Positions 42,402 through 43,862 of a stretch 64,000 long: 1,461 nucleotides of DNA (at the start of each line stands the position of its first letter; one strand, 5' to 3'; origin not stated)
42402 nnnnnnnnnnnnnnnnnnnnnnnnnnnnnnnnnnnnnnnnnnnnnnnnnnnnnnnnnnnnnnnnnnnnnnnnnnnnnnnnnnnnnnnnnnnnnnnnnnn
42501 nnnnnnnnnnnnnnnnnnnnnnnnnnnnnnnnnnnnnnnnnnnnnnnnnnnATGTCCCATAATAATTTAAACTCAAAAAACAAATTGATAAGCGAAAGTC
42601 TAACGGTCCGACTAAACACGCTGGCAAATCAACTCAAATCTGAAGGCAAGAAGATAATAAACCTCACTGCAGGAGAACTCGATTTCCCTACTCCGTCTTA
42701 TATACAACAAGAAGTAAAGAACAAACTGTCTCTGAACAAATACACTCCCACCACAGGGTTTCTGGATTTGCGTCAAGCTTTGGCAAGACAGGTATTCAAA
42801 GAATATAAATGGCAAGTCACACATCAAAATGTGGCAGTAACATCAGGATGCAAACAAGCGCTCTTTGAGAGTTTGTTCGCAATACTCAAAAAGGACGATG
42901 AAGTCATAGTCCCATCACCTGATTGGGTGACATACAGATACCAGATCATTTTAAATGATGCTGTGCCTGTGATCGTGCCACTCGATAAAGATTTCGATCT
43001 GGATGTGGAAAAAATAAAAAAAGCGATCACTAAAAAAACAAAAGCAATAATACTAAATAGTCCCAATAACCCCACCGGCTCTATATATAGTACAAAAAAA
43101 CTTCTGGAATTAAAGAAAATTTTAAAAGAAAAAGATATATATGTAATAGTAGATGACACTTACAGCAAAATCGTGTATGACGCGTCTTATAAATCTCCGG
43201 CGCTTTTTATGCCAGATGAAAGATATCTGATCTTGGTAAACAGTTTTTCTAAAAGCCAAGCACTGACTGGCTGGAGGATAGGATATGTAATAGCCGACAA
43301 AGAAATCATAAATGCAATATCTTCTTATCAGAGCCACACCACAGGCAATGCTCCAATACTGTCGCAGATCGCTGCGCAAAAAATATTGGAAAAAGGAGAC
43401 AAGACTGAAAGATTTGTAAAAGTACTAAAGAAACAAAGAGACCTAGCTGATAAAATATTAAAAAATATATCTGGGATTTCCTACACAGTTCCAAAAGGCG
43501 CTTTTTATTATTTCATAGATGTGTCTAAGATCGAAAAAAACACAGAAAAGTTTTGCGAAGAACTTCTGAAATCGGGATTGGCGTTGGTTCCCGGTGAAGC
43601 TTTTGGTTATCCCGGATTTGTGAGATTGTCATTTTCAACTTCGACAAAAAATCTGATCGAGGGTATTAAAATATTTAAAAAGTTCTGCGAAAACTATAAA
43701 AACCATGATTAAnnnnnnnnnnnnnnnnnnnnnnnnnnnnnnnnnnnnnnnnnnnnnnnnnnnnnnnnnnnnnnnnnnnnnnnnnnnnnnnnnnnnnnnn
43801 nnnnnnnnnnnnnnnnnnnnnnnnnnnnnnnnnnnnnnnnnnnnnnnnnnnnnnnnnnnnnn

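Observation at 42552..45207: Aminotransferase-archaeal-type PEP carboxylase operon: a two-gene route from PEP and CO2 to aspartate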

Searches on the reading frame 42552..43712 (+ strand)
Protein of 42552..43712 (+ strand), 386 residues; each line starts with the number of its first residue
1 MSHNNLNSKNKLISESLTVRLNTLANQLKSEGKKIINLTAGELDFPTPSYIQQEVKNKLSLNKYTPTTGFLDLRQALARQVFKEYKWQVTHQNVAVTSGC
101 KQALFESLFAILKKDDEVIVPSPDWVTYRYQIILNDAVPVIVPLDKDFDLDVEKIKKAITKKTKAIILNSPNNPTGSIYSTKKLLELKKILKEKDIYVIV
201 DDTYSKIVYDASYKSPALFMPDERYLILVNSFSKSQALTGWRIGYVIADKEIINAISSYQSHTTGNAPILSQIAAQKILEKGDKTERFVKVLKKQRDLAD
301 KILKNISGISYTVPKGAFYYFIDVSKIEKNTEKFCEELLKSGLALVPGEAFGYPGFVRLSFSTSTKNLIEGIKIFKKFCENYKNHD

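Call 7: search_protein_families(library=pfam, proteins=[window:42552-43712:+])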
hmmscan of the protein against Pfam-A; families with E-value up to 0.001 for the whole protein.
window:42552-43712:+ (386 aa): 5 families
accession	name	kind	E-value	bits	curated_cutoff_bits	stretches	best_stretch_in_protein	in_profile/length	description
PF00155.27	Aminotran_1_2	-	7e-68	229.9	19.7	1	33-369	1-355/361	Aminotransferase class I and II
PF01041.23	DegT_DnrJ_EryC1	-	8.1e-13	48.8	19.8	1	90-201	39-145/360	DegT/DnrJ/EryC1/StrS aminotransferase family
PF01053.26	Cys_Met_Meta_PP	-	3.1e-08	33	27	1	90-205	67-177/381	Cys/Met metabolism PLP-dependent enzyme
PF00266.25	Aminotran_5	-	3e-05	23.6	21.5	1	95-202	65-176/371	Aminotransferase class-V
PF01212.27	Beta_elim_lyase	-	0.00011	22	27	1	127-201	86-168/288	Beta-eliminating lyase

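Call 8: search_protein_families(library=ncbifam, proteins=[window:42552-43712:+])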
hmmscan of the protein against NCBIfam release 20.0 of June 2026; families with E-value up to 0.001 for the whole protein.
window:42552-43712:+ (386 aa): 107 families (the best 25 are shown)
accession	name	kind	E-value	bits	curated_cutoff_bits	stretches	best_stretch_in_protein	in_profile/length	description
NF041091.1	asp_aminotase_Arch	equivalog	1e-116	389.9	550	1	11-379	5-375/376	aspartate aminotransferase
NF041364.1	GntC_guanitoxin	equivalog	1.7e-82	277.2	415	1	36-378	1-356/356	guanitoxin biosynthesis PLP-dependent (S)-gamma-hydroxy-L-arginine cyclodehydratase GntC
NF004769.0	PRK06107.1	equivalog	1.7e-80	270.8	617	1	3-377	3-396/402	aspartate transaminase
NF005817.0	PRK07683.1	equivalog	1.5e-74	251.1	575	1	28-382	23-384/387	aminotransferase A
NF005305.0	PRK06836.1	equivalog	1.7e-72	244.9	376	1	33-383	34-395/396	pyridoxal phosphate-dependent aminotransferase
NF005816.0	PRK07682.1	equivalog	1.3e-71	241.3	620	1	28-384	24-388/390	aminotransferase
NF004770.0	PRK06108.1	subfamily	2.2e-70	237.5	422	1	23-380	27-393/396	pyridoxal phosphate-dependent aminotransferase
NF006229.0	PRK08361.1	equivalog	2.9e-68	230.7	624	1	31-378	31-387/391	aspartate aminotransferase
NF004975.0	PRK06348.1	equivalog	3e-68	230.5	549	1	8-371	8-375/384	pyridoxal phosphate-dependent aminotransferase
NF005588.0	PRK07309.1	equivalog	2.6e-66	224.1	576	1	27-383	24-390/391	pyridoxal phosphate-dependent aminotransferase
NF004621.0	PRK05957.1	equivalog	2.8e-59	200.8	498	1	31-363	25-366/389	pyridoxal phosphate-dependent aminotransferase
NF005744.0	PRK07568.1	subfamily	4.5e-59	200.2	389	1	6-384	3-395/398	pyridoxal phosphate-dependent aminotransferase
NF006569.0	PRK09082.1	subfamily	3.2e-58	197.7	420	1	23-353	21-357/386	methionine aminotransferase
NF006230.0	PRK08363.1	equivalog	1.5e-57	195.2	534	1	21-380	18-393/398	alanine aminotransferase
TIGR01265.1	tyr_nico_aTase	subfamily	1.6e-56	192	292.45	1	20-381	19-401/403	tyrosine/nicotianamine family aminotransferase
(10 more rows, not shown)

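Call 17: search_solved_structures(query=window:42552-43709:+, show_alignments=2, max_evalue=1e-40)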
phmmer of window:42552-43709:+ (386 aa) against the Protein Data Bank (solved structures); distinct sequences matched with E-value up to 1e-40: 20.
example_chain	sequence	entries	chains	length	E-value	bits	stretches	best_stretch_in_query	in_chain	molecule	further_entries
1o4s_A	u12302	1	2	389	2.9e-77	263.2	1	10-378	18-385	Aspartate aminotransferase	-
1bkg_A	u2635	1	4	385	1.7e-70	241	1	11-376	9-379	ASPARTATE AMINOTRANSFERASE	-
1bjw_A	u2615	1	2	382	1.9e-70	240.8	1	11-376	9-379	ASPARTATE AMINOTRANSFERASE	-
1b5o_A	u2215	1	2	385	8.3e-70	238.7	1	11-376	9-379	PROTEIN (ASPARTATE AMINOTRANSFERASE)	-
1b5p_A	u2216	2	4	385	3.9e-69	236.4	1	11-376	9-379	PROTEIN (ASPARTATE AMINOTRANSFERASE) | ASPARTATE AMINOTRANSFERASE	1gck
1gc3_A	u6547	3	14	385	4.6e-68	232.9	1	15-376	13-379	ASPARTATE AMINOTRANSFERASE | PROTEIN (ASPARTATE AMINOTRANSFERASE)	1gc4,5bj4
5bj3_A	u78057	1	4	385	6e-68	232.6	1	15-376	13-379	PROTEIN (ASPARTATE AMINOTRANSFERASE)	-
1j32_A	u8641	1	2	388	6.5e-63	216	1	10-379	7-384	aspartate aminotransferase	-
6f77_A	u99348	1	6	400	3.2e-60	207.1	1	13-380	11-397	Aspartate aminotransferase A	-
8wkj_A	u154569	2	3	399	6.8e-60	206.1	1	13-379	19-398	Aminotransferase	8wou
5wmh_A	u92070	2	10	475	9.7e-60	205.6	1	11-378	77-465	Bifunctional aspartate aminotransferase and glutamate/aspartate-prephenate aminotransferas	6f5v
5wmi_A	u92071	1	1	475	3.2e-59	203.8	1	16-378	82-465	Bifunctional aspartate aminotransferase and glutamate/aspartate-prephenate aminotransferas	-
5wml_A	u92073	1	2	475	6.6e-59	202.8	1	11-378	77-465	Bifunctional aspartate aminotransferase and glutamate/aspartate-prephenate aminotransferas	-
1dju_A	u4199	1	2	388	1.4e-58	201.8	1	31-377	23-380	AROMATIC AMINOTRANSFERASE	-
6f35_A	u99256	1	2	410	1.9e-58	201.3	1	16-380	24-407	Aspartate aminotransferase B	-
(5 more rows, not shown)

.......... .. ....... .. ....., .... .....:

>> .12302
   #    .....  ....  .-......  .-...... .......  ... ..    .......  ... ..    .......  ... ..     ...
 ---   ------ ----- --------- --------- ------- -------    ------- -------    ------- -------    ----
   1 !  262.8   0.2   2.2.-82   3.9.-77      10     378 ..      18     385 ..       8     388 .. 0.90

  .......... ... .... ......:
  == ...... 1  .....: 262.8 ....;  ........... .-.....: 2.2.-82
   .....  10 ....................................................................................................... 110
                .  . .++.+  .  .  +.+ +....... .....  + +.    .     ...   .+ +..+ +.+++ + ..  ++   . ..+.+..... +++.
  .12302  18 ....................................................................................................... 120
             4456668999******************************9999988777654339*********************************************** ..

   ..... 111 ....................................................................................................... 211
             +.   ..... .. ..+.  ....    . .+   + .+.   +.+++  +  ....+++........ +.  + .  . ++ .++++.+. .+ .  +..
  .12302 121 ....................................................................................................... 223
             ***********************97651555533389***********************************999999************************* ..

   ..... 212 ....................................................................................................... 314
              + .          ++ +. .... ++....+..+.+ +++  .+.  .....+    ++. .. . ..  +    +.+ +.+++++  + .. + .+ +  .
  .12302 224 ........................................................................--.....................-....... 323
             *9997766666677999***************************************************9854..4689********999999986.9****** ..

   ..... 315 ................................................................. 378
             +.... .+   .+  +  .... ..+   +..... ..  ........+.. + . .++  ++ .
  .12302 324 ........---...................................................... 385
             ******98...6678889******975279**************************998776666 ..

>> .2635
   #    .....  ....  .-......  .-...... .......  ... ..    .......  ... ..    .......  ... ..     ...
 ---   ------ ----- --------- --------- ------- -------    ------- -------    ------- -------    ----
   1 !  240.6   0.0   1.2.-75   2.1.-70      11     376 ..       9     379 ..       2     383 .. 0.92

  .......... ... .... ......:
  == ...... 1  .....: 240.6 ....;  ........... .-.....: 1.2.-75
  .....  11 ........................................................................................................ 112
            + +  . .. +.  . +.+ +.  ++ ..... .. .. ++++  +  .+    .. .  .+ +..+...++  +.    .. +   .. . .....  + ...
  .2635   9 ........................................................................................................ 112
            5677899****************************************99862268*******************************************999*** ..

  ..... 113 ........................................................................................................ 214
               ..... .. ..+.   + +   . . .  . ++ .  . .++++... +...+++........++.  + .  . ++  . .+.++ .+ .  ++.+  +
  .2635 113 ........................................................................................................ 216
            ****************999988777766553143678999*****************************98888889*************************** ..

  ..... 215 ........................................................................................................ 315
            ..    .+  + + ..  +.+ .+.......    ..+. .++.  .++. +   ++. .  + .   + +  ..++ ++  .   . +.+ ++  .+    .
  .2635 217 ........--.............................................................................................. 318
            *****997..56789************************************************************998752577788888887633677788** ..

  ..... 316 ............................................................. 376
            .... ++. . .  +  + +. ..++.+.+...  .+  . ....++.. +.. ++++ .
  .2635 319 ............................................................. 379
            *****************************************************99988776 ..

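Call 48: find_related_loci(query=window:42552-43709:+, collection=metagenome_contigs, flank=3000)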
Query window:42552-43709:+ (386 aa) in metagenome_contigs; peptide patterns used: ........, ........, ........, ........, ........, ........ (x = any residue, [..] = any of these).
447 stretches matched a pattern; 16 encode a relative of the query (tblastn E <= 1e-3); 16 distinct loci.
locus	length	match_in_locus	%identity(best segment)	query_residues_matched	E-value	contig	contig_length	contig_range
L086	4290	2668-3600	29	64-377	7e-27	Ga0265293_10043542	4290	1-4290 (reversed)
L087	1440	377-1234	27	64-351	7e-27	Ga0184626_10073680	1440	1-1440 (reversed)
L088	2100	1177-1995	31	56-343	2e-25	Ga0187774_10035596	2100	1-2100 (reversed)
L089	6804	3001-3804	30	87-369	9e-24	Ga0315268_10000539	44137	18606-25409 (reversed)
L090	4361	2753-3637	27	66-368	4e-23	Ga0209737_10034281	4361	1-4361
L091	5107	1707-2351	31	118-343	2e-22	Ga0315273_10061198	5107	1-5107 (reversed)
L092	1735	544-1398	28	87-369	1e-21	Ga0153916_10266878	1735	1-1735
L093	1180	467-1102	33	142-367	1e-21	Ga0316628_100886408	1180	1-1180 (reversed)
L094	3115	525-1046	32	118-297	4e-20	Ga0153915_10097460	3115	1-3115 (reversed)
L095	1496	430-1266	26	73-367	4e-19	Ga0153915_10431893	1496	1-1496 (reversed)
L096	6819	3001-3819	26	87-367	4e-18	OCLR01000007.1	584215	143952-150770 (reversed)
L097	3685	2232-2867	31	142-367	1e-17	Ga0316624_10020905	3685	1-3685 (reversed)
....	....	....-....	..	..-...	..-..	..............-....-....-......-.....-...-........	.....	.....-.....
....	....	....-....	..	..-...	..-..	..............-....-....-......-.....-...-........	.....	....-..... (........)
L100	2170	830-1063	35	94-172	1e-5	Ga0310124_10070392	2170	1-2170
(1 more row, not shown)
